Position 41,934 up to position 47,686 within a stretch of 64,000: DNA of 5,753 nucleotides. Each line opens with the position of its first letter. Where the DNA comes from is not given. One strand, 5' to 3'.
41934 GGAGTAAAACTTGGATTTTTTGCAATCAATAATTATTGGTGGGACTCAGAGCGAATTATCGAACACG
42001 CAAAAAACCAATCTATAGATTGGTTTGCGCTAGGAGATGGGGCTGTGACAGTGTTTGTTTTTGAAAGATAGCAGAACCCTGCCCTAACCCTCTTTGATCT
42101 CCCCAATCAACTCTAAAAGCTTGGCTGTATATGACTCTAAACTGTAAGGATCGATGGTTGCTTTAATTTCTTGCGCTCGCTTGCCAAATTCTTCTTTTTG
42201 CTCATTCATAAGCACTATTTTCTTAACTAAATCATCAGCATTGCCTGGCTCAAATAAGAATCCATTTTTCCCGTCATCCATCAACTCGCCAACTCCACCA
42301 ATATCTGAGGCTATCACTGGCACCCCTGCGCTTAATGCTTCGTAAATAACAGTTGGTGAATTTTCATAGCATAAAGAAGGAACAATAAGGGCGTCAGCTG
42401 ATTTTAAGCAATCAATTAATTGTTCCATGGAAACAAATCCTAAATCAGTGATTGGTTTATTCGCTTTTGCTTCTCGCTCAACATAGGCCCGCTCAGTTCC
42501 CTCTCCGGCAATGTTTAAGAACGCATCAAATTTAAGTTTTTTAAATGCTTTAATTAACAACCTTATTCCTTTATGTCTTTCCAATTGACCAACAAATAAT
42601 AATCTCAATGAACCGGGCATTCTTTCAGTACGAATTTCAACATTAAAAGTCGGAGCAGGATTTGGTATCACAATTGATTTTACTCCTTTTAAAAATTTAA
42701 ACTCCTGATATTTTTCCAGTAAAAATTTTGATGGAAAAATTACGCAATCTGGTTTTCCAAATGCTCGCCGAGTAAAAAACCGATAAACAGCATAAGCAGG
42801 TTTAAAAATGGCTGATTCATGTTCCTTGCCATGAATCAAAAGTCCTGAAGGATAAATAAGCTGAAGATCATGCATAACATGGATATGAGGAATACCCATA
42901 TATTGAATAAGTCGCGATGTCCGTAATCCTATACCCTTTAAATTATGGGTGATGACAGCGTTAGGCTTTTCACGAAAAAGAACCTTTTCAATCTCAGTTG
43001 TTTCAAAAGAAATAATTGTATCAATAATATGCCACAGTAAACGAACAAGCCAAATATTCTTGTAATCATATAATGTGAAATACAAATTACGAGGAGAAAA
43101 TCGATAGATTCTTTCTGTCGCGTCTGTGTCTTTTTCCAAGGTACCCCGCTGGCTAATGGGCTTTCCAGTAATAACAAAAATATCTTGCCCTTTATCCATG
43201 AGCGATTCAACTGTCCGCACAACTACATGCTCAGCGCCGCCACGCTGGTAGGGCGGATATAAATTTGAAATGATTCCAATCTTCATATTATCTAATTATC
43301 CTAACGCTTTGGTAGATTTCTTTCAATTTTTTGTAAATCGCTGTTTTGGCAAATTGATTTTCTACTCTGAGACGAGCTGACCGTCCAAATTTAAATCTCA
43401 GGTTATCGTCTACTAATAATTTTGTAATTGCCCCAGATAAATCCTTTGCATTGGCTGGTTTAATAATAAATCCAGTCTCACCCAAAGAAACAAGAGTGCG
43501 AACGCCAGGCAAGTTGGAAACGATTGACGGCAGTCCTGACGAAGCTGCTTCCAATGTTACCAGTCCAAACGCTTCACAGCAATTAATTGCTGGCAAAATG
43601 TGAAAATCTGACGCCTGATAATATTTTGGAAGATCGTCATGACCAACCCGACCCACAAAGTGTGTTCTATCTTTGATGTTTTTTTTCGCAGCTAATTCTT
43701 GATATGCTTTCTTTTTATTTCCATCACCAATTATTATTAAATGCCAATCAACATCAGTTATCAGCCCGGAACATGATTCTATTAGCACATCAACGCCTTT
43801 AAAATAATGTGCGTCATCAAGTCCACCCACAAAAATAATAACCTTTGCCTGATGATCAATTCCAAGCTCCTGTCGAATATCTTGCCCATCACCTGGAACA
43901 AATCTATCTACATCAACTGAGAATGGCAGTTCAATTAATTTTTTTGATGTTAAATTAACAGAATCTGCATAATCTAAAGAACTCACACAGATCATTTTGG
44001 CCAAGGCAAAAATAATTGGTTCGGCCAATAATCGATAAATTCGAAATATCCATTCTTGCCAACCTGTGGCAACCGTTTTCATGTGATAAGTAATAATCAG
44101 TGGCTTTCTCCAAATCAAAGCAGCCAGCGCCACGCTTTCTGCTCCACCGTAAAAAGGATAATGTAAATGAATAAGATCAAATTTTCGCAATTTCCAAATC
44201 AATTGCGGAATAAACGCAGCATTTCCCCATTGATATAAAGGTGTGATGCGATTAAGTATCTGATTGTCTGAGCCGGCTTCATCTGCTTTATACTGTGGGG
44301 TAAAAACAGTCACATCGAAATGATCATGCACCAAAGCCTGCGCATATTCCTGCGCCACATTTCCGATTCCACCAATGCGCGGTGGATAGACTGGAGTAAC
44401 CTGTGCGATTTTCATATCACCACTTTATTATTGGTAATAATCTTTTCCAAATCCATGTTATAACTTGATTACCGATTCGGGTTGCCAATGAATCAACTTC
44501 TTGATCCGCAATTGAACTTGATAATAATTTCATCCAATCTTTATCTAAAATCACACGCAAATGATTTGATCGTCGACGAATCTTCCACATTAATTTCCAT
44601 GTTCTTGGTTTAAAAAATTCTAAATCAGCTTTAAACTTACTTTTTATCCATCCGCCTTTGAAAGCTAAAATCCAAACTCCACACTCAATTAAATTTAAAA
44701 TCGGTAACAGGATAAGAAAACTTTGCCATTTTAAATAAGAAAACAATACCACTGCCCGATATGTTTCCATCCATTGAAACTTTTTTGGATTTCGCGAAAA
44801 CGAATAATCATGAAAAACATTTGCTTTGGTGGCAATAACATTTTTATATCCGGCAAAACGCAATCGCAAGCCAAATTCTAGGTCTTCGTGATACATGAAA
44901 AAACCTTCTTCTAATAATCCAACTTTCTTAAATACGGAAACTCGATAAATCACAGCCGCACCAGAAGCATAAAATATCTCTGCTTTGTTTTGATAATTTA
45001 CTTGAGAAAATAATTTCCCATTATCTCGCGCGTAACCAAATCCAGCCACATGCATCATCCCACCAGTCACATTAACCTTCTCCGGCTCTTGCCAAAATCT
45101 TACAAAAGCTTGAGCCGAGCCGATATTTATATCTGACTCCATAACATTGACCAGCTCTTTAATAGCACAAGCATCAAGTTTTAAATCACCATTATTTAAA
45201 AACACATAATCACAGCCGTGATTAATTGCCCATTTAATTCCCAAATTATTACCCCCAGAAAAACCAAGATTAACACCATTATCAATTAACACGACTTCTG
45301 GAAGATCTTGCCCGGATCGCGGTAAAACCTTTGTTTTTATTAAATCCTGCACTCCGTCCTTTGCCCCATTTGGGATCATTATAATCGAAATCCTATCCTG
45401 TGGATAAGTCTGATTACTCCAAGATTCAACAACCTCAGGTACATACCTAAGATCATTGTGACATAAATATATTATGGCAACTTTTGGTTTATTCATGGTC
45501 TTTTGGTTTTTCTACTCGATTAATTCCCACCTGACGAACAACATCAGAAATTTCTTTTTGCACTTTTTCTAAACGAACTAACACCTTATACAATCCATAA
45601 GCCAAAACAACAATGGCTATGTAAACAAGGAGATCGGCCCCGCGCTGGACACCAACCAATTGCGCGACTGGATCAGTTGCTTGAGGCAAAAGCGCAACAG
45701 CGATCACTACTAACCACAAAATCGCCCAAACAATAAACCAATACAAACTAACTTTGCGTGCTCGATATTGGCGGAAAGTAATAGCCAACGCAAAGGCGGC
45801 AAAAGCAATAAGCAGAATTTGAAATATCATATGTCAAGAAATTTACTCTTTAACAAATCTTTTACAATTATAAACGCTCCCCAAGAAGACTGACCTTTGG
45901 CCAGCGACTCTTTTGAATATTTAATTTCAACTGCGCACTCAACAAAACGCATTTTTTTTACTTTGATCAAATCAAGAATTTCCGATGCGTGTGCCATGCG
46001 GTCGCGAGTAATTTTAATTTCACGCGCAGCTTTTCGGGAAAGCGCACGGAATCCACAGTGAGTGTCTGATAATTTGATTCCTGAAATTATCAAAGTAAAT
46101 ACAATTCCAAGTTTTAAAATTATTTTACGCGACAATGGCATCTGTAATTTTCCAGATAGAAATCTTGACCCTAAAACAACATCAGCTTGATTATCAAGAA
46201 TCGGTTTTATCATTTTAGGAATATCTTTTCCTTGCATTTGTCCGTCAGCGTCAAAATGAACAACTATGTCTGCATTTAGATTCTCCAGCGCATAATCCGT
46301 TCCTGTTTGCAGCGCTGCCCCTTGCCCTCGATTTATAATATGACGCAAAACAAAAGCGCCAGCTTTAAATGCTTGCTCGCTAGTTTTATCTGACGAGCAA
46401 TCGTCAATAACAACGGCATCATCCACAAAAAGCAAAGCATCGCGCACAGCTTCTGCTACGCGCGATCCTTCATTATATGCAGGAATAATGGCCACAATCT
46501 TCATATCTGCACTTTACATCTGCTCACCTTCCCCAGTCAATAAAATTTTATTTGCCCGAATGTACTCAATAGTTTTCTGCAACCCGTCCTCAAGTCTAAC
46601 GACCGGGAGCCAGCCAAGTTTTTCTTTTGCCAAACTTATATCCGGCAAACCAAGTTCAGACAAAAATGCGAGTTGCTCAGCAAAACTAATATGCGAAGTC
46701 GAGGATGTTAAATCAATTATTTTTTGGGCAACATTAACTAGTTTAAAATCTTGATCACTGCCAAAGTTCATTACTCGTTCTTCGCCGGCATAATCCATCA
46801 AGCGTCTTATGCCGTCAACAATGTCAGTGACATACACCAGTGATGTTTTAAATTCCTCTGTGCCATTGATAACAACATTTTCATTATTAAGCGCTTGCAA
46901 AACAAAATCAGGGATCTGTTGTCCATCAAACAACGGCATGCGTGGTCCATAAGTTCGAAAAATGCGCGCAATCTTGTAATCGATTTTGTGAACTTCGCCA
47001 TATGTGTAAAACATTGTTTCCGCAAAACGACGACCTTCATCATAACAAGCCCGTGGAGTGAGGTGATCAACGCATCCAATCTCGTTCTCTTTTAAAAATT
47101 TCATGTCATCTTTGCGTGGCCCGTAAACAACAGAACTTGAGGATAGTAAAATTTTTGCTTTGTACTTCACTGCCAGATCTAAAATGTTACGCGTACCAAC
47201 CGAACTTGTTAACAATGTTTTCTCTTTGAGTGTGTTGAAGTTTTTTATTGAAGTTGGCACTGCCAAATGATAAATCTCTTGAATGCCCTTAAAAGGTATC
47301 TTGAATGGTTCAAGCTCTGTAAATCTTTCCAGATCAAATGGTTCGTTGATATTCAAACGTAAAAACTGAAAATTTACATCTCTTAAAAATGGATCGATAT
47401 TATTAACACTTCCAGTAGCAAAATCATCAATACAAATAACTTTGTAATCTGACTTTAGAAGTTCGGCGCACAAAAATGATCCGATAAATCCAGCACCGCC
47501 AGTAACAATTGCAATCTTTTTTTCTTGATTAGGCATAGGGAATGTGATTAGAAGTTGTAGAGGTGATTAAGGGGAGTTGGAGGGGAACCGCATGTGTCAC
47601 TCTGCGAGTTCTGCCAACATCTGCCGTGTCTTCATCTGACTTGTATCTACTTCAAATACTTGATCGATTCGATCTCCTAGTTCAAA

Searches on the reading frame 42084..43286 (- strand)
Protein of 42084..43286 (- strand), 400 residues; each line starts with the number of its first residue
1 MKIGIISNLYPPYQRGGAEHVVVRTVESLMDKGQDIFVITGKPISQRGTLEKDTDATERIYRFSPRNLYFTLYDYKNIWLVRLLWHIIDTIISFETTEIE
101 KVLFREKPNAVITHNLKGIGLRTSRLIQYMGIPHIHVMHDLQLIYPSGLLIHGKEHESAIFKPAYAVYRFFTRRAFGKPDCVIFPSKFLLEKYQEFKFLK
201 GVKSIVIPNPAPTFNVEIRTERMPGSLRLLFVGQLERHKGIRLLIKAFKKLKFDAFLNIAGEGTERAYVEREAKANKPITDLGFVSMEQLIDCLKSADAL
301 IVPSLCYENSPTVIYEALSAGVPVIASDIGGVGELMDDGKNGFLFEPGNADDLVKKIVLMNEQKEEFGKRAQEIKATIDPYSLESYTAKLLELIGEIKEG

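Call 18: search_protein_families(library=pfam, proteins=[window:42084-43286:-], max_evalue=0.001)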
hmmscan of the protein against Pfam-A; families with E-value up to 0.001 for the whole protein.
window:42084-43286:- (400 aa): 6 families
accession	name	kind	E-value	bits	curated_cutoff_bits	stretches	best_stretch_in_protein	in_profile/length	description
PF00534.26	Glycos_transf_1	-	2.4e-34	118.8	26.4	1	228-366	17-164/172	Glycosyl transferases group 1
PF13692.12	Glyco_trans_1_4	-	8.4e-31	107.6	27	1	228-358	3-137/142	Glycosyl transferases group 1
PF13439.12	Glyco_transf_4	-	1.1e-12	48.8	28.5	1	16-210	2-165/170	Glycosyltransferase Family 4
PF13579.12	Glyco_trans_4_4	-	3.8e-09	37.5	29.7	1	16-209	1-157/158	Glycosyl transferase 4-like domain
PF20706.3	GT4-conflict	-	3.1e-07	30.2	26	1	210-378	179-355/385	Family 4 Glycosyltransferase in conflict systems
PF13524.12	Glyco_trans_1_2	-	2.9e-05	24.5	25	1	242-373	3-127/144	Glycosyl transferase-like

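Call 88: search_protein_families(library=ncbifam, proteins=[window:42084-43286:-], max_evalue=0.00001)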
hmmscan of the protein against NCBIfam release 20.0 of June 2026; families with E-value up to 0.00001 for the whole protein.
window:42084-43286:- (400 aa): 25 families
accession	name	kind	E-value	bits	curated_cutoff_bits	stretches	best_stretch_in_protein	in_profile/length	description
NF047684.1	TeichurnBiosyTuaC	equivalog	1.9e-23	83.1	550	1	227-386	219-378/391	teichuronic acid biosynthesis protein TuaC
NF041876.1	EPS_EpsE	equivalog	8.6e-21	74.6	400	1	224-378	212-376/389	exopolysaccharide biosynthesis GT4 family glycosyltransferase EpsE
NF007396.0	PRK09922.1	equivalog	2.5e-19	69.4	385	1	206-396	162-357/361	lipopolysaccharide 1,6-galactosyltransferase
NF046085.1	XrtY_assoc_Gly1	equivalog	3.4e-18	65.7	400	1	197-393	177-380/387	XrtY-associated glycosyltransferase XYAG1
TIGR03088.1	stp2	hypoth_equivalog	6.8e-17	61.6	409.05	1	216-379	184-354/374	TIGR03088 family PEP-CTERM/XrtA system glycosyltransferase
TIGR03999.1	thiol_BshA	equivalog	1.3e-15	57.2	273.7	1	230-373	203-348/375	N-acetyl-alpha-D-glucosaminyl L-malate synthase BshA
TIGR04157.1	glyco_rSAM_CFB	subfamily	1.9e-15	56.8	400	1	229-350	230-353/406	TIGR04157 family glycosyltransferase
NF049988.1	MGlcDAGSynMgs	equivalog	7.4e-15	55.2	400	1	231-396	218-386/398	alpha-monoglucosyldiacylglycerol synthase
TIGR02149.1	glgA_Coryne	subfamily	8e-15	54.8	302.4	1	228-352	206-338/391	glycogen synthase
NF050056.1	ProtGlycPglH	equivalog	1.7e-14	53.7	600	1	192-398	150-354/354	GalNAc-alpha-(1->4)-GalNAc-alpha-(1->3)-diNAcBac-PP-undecaprenol alpha-1,4-N-acetyl-D-galactosaminyltransferase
NF012028.0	PRK15484.1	subfamily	7.2e-14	51.7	618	1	181-393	142-374/380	lipopolysaccharide N-acetylglucosaminyltransferase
NF053787.1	GlcN_PG_synth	equivalog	1.5e-11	43.8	480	1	226-373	190-337/361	N-acetylglucosaminyl phosphatidylglycerol synthase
NF038295.1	EPS_HpsP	equivalog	1.9e-11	43.6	550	1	228-393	209-383/388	hormogonium polysaccharide biosynthesis glycosyltransferase HpsP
TIGR04063.1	stp3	hypoth_equivalog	2.3e-11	43.3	442.05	1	229-372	216-369/397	TIGR04063 family PEP-CTERM/XrtA system glycosyltransferase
TIGR04348.1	TIGR04348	equivalog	5e-11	42.2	300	1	222-371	133-284/310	selenoneine biosynthesis selenosugar synthase SenB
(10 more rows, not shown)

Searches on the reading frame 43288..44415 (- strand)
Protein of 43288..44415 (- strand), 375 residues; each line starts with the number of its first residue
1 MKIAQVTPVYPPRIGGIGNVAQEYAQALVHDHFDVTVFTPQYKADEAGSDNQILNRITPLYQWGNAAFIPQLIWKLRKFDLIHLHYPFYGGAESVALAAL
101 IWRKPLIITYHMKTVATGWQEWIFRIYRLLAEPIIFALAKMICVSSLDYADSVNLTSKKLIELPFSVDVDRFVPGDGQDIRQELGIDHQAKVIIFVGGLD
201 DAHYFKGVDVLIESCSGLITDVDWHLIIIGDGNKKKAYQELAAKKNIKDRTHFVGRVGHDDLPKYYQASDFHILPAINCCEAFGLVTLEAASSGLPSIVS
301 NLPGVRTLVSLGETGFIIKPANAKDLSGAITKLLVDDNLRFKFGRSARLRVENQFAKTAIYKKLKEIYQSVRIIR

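Call 18: search_protein_families(library=pfam, proteins=[window:43288-44415:-], max_evalue=0.001)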
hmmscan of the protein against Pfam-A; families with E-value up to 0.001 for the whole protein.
window:43288-44415:- (375 aa): 7 families
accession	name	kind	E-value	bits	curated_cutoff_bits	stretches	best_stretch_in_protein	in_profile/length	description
PF00534.26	Glycos_transf_1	-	2.2e-39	135.2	26.4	1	178-349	3-171/172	Glycosyl transferases group 1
PF13692.12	Glyco_trans_1_4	-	4.3e-31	108.5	27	1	191-335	2-141/142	Glycosyl transferases group 1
PF13439.12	Glyco_transf_4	-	7.4e-16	59.1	28.5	1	14-146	1-142/170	Glycosyltransferase Family 4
PF13579.12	Glyco_trans_4_4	-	7.1e-12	46.4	29.7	1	15-147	1-136/158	Glycosyl transferase 4-like domain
PF20706.3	GT4-conflict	-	4.1e-08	33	26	1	187-309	194-320/385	Family 4 Glycosyltransferase in conflict systems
PF13524.12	Glyco_trans_1_2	-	7.2e-06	26.4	25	1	225-355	16-133/144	Glycosyl transferase-like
PF08323.17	Glyco_transf_5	-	1.9e-05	25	22.7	1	2-55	1-51/239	Starch synthase catalytic domain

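Call 88: search_protein_families(library=ncbifam, proteins=[window:43288-44415:-], max_evalue=0.00001)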
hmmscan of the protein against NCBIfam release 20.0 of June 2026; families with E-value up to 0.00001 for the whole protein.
window:43288-44415:- (375 aa): 33 families (the best 25 are shown)
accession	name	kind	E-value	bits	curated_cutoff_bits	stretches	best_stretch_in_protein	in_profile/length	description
TIGR03449.1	mycothiol_MshA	equivalog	1.1e-32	113.4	462.5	1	77-370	101-402/406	D-inositol-3-phosphate glycosyltransferase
TIGR03999.1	thiol_BshA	equivalog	4.7e-32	111.3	273.7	1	62-371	69-373/375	N-acetyl-alpha-D-glucosaminyl L-malate synthase BshA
TIGR03088.1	stp2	hypoth_equivalog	2.6e-26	92.5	409.05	1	120-370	122-372/374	TIGR03088 family PEP-CTERM/XrtA system glycosyltransferase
NF047684.1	TeichurnBiosyTuaC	equivalog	1.3e-25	90.2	550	1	78-371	108-389/391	teichuronic acid biosynthesis protein TuaC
TIGR04063.1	stp3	hypoth_equivalog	5.3e-24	84.8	442.05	1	155-371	177-395/397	TIGR04063 family PEP-CTERM/XrtA system glycosyltransferase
TIGR02149.1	glgA_Coryne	subfamily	6.6e-22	78.2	302.4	1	1-371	1-390/391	glycogen synthase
TIGR04157.1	glyco_rSAM_CFB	subfamily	8.7e-22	77.7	400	1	177-368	214-406/406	TIGR04157 family glycosyltransferase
NF053787.1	GlcN_PG_synth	equivalog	2.2e-21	76.1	480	1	163-371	169-359/361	N-acetylglucosaminyl phosphatidylglycerol synthase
NF041876.1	EPS_EpsE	equivalog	9.3e-21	74.5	400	1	203-358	224-383/389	exopolysaccharide biosynthesis GT4 family glycosyltransferase EpsE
NF038298.1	EPS_HpsO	equivalog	1e-19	70.6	575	1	166-371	177-387/388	hormogonium polysaccharide biosynthesis glycosyltransferase HpsO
NF038295.1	EPS_HpsP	equivalog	1.8e-19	70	550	1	74-371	88-387/388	hormogonium polysaccharide biosynthesis glycosyltransferase HpsP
NF007640.0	PRK10307.1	subfamily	1.4e-18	67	276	1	148-366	184-402/411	WcaI family glycosyltransferase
NF046085.1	XrtY_assoc_Gly1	equivalog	2.8e-17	62.6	400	1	190-371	209-384/387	XrtY-associated glycosyltransferase XYAG1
NF012028.0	PRK15484.1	subfamily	4e-17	62.4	618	1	157-366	160-373/380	lipopolysaccharide N-acetylglucosaminyltransferase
NF049988.1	MGlcDAGSynMgs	equivalog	5.1e-14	52.4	400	1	175-369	198-385/398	alpha-monoglucosyldiacylglycerol synthase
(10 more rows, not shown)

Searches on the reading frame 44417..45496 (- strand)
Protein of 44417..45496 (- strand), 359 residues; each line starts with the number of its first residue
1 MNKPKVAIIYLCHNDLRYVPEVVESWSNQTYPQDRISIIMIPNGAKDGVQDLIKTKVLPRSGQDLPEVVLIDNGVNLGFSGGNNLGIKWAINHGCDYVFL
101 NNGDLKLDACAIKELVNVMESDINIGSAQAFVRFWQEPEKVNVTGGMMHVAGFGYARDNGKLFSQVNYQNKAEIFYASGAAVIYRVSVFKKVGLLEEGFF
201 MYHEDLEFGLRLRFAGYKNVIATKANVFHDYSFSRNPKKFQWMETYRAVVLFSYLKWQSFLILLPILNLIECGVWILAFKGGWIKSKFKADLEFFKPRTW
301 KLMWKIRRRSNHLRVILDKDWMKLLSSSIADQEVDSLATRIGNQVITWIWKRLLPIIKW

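Call 18: search_protein_families(library=pfam, proteins=[window:44417-45496:-], max_evalue=0.001)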
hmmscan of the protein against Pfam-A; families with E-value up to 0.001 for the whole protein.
window:44417-45496:- (359 aa): 3 families
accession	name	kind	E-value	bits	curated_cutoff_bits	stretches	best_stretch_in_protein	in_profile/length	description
PF00535.33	Glycos_transf_2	-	1.9e-09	38.1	23.3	1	8-192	2-167/168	Glycosyl transferase family 2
PF13641.12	Glyco_tranf_2_3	-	9.9e-07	29.4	27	1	4-229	1-211/230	Glycosyltransferase like family 2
PF13632.12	Glyco_trans_2_3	-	1.5e-06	28.6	27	1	104-233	8-127/198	Glycosyl transferase family group 2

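Call 88: search_protein_families(library=ncbifam, proteins=[window:44417-45496:-], max_evalue=0.00001)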
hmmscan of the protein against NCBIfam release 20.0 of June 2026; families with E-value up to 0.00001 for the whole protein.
window:44417-45496:- (359 aa): 4 families
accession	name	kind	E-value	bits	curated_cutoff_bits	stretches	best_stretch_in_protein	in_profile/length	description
TIGR01556.1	rhamnosyltran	subfamily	1.7e-09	37.3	200.55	1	63-229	42-200/281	rhamnosyltransferase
TIGR03937.1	PgaC_IcaA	equivalog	2.9e-08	33.1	422.3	1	3-221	44-242/407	poly-beta-1,6-N-acetyl-D-glucosamine synthase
NF041875.1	EPS_EpsD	equivalog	1e-06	28.4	370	0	172-233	152-210/325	exopolysaccharide biosynthesis glycosyltransferase EpsD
NF050113.1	gal_furan_GlfT1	equivalog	2.3e-06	27.2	330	1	12-229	7-206/290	galactofuranosyltransferase GlfT1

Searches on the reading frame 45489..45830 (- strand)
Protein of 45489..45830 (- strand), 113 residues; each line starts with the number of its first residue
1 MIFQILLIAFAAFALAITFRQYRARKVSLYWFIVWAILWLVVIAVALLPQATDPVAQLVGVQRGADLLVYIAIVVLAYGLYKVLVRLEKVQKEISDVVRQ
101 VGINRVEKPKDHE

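Call 18: search_protein_families(library=pfam, proteins=[window:45489-45830:-], max_evalue=0.001)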
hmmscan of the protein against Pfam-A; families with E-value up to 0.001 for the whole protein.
window:45489-45830:- (113 aa): 1 family
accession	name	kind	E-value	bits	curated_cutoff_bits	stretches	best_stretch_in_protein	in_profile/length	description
PF10066.14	DUF2304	-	2.7e-23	82.7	25.5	1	3-105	2-104/106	Uncharacterized conserved protein (DUF2304)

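Call 88: search_protein_families(library=ncbifam, proteins=[window:45489-45830:-], max_evalue=0.00001)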
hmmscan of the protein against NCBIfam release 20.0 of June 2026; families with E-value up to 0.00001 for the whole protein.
window:45489-45830:- (113 aa): 0 families

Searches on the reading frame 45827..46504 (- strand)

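Call 18: search_protein_families(library=pfam, proteins=[window:45827-46504:-], max_evalue=0.001)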
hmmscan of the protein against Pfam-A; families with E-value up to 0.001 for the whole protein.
window:45827-46504:- (225 aa): 1 family
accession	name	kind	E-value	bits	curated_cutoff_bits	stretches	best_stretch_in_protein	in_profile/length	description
PF00535.33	Glycos_transf_2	-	1.5e-22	80.8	23.3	1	5-163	2-167/168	Glycosyl transferase family 2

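Call 88: search_protein_families(library=ncbifam, proteins=[window:45827-46504:-], max_evalue=0.00001)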
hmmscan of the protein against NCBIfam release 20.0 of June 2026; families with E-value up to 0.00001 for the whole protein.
window:45827-46504:- (225 aa): 8 families
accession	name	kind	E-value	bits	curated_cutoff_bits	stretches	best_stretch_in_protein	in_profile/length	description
NF058614.1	PPMAGASynPpgS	equivalog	1.2e-53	181.9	370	1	5-219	4-222/226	polyprenyl-phospho-N-acetylgalactosaminyl synthase PpgS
TIGR04182.1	glyco_TIGR04182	equivalog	1.6e-20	73.7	325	1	3-199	2-193/293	S-layer glycoprotein N-glycosyltransferase AglJ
NF041391.1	DPhHxTase_Halo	equivalog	3.1e-14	52.5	375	1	9-177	3-166/213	dolichyl-phosphate hexose transferase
NF010496.0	PRK13915.1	equivalog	2.8e-09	36.5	262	1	2-106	32-146/307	glucosyl-3-phosphoglycerate synthase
NF041865.1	EpsU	equivalog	2.2e-08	33.5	700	1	4-92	42-137/394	exopolysaccharide biosynthesis GT2 family glycosyltransferase EpsU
NF007986.1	PRK10714.1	equivalog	1.2e-07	31.1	529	1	2-208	7-210/316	undecaprenyl-phosphate 4-deoxy-4-formamido-L-arabinose transferase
TIGR03937.1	PgaC_IcaA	equivalog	3.1e-07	29.7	422.3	1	3-106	47-154/407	poly-beta-1,6-N-acetyl-D-glucosamine synthase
NF047588.1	GlcsyltransPgfSStrep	equivalog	1.7e-06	27.4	500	1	1-183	1-187/308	glycosyltransferase PgfS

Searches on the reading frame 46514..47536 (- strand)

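Call 18: search_protein_families(library=pfam, proteins=[window:46514-47536:-], max_evalue=0.001)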
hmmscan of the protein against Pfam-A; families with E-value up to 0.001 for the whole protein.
window:46514-47536:- (340 aa): 5 families
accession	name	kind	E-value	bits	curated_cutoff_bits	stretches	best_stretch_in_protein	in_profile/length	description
PF01370.27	Epimerase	-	7.5e-34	117.6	20.9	1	10-258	2-239/240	NAD dependent epimerase/dehydratase family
PF16363.11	GDP_Man_Dehyd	-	1.7e-32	113.7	27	1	10-322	1-332/332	GDP-mannose 4,6 dehydratase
PF01073.25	3Beta_HSD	-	8.8e-09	35.2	22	1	10-239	1-221/280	3-beta hydroxysteroid dehydrogenase/isomerase family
PF07993.18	NAD_binding_4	-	4.6e-07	29.7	20.1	0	11-35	1-28/258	Male sterility protein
PF02719.21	Polysacc_synt_2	-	6.4e-05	22.7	20.2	1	10-130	2-123/293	Polysaccharide biosynthesis protein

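Call 88: search_protein_families(library=ncbifam, proteins=[window:46514-47536:-], max_evalue=0.00001)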
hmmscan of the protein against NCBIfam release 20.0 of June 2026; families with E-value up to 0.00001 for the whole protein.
window:46514-47536:- (340 aa): 11 families
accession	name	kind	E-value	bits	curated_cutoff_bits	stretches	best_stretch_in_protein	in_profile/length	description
TIGR01181.1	dTDP_gluc_dehyt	equivalog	3.2e-25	88.9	365.1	1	10-330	3-315/321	dTDP-glucose 4,6-dehydratase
TIGR04180.1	EDH_00030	hypoth_equivalog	8.7e-18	64.4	475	1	10-285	2-264/297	NAD-dependent 4,6-dehydratase LegB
TIGR01179.1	galE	equivalog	4.6e-17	61.9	262.3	1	10-324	3-323/332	UDP-glucose 4-epimerase GalE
TIGR02197.1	heptose_epim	equivalog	4.7e-14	52.3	274.6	1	10-323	2-310/316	ADP-glyceromanno-heptose 6-epimerase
NF008872.0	PRK11908.1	equivalog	1.1e-13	51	294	1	10-329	5-338/349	bifunctional UDP-4-keto-pentose/UDP-xylose synthase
NF005998.1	PRK08125.1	equivalog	1.1e-11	43.9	777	1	6-271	316-579/649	bifunctional UDP-4-amino-4-deoxy-L-arabinose formyltransferase/UDP-glucuronic acid oxidase ArnA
NF007490.0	PRK10084.1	subfamily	1.3e-11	44.1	649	1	10-330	4-338/361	dTDP-glucose 4,6-dehydratase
NF007582.0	PRK10217.1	equivalog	3.1e-11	43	698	1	9-330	4-335/355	dTDP-glucose 4,6-dehydratase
NF011728.1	PRK15181.1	equivalog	7.7e-10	38.3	760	1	8-241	17-243/348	Vi polysaccharide biosynthesis UDP-N-acetylglucosaminuronic acid C-4 epimerase TviC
NF008360.0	PRK11150.1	equivalog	1.1e-07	31.3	452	1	9-289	2-268/310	ADP-glyceromanno-heptose 6-epimerase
NF047922.1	GDPFucSynFcl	equivalog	3.2e-07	30.1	500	1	217-325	193-300/308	GDP-L-fucose synthase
